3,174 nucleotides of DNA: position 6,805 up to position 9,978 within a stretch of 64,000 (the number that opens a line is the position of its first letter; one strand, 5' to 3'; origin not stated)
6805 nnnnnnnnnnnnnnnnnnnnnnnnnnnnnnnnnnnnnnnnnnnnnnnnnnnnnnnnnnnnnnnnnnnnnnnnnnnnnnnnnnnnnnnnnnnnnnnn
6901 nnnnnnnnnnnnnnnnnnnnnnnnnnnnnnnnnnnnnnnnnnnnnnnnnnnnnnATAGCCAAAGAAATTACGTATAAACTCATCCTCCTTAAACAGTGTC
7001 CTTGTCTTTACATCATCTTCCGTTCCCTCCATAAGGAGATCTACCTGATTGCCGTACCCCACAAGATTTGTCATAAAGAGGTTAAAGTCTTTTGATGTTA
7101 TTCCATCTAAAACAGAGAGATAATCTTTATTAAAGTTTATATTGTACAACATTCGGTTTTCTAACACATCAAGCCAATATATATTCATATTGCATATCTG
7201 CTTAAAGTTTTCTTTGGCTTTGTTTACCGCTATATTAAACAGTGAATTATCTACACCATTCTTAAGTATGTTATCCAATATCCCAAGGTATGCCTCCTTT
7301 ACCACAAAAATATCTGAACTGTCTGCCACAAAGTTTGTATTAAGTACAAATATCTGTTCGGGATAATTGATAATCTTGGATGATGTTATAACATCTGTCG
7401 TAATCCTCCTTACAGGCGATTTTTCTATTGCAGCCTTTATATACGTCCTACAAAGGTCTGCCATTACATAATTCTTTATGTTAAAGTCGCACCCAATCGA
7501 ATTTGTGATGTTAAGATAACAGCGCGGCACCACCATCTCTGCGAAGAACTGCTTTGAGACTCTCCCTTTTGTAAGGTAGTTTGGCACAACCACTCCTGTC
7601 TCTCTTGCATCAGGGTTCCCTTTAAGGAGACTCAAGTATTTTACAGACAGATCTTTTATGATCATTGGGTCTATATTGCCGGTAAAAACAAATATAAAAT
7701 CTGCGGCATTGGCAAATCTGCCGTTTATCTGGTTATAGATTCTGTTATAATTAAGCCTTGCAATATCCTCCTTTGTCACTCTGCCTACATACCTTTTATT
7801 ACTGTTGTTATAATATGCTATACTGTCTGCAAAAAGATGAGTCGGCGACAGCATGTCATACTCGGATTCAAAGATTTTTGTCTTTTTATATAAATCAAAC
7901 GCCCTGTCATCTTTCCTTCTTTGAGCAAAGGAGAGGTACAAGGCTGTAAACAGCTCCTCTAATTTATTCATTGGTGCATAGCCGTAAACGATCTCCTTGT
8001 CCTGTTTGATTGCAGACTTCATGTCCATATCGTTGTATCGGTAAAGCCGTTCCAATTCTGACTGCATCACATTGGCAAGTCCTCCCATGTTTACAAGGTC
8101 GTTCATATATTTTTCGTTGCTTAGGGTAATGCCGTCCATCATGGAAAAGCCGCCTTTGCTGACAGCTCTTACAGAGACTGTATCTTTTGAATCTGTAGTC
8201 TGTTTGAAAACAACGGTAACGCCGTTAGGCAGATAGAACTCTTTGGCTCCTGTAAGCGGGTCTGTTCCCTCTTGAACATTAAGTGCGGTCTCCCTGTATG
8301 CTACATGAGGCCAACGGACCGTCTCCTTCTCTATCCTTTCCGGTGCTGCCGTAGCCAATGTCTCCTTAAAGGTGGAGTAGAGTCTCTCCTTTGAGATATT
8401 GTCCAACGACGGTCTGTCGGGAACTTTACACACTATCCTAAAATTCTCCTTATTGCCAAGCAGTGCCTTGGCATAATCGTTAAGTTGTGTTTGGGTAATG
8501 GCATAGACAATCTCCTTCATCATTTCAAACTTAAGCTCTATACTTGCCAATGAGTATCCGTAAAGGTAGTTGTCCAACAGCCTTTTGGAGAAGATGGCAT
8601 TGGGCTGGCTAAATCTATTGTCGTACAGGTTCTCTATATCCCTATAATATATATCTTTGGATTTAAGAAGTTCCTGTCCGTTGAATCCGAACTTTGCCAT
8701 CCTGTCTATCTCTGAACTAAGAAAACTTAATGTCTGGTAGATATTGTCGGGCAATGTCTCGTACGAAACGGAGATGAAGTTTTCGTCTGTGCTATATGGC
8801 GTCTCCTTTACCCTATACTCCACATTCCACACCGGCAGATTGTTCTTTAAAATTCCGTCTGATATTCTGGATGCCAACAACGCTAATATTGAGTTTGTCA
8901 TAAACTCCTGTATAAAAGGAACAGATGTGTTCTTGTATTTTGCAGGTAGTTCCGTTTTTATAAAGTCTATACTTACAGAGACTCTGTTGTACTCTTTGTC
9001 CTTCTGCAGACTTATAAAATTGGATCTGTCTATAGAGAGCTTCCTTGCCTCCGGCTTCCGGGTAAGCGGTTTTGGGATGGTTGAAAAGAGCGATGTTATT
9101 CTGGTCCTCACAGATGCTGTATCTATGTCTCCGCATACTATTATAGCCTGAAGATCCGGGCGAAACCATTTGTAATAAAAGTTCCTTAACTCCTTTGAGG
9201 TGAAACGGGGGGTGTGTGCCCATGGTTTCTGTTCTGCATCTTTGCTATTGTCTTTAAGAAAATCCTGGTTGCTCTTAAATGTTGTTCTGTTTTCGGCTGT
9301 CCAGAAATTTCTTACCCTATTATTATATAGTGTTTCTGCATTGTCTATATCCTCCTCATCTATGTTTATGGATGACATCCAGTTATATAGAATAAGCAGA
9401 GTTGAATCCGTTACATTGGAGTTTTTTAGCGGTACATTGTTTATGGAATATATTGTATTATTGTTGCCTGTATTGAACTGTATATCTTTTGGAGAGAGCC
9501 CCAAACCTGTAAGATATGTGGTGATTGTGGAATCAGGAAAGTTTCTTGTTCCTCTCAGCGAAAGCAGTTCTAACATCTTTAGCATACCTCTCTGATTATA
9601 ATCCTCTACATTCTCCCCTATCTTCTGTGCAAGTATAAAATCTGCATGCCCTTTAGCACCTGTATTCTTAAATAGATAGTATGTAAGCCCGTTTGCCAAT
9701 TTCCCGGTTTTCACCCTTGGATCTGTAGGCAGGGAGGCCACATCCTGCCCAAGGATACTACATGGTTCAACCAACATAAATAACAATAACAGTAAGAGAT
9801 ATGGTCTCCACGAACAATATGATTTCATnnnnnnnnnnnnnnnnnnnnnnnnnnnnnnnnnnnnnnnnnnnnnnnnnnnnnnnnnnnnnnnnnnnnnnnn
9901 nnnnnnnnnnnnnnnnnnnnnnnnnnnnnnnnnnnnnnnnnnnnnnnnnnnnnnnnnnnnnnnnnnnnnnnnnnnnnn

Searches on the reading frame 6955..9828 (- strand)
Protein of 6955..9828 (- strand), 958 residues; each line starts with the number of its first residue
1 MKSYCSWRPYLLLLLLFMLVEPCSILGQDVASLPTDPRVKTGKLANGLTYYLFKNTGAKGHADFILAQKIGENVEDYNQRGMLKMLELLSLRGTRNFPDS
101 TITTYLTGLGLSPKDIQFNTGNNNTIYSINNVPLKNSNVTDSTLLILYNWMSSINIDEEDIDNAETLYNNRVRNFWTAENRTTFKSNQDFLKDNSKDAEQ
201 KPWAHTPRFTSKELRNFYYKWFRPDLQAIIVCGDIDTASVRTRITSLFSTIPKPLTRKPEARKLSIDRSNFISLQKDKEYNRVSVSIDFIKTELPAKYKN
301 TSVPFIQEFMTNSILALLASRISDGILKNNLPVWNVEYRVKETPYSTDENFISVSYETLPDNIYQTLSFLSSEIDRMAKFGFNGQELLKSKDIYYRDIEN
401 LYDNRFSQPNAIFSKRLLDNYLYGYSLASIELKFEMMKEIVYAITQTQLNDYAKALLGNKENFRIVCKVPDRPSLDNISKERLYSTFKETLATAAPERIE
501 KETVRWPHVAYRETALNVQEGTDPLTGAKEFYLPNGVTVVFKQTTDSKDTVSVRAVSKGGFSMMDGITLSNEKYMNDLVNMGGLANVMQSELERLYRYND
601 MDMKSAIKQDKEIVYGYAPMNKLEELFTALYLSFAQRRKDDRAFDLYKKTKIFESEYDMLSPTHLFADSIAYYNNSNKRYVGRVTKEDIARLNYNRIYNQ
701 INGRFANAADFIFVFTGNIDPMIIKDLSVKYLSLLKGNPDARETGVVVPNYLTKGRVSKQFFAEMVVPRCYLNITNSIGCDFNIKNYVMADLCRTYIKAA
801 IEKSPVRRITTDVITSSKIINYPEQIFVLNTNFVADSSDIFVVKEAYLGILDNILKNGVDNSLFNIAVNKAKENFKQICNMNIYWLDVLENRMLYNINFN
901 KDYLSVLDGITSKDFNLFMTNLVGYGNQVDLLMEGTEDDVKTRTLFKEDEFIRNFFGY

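Call 64: search_protein_families(library=pfam, proteins=[window:6955-9828:-], max_evalue=0.00001)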
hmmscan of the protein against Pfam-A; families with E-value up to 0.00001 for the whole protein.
window:6955-9828:- (958 aa): 1 family
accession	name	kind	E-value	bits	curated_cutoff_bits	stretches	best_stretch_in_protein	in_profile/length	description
PF05193.26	Peptidase_M16_C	-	7.2e-14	52.5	23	1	209-392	2-179/181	Peptidase M16 inactive domain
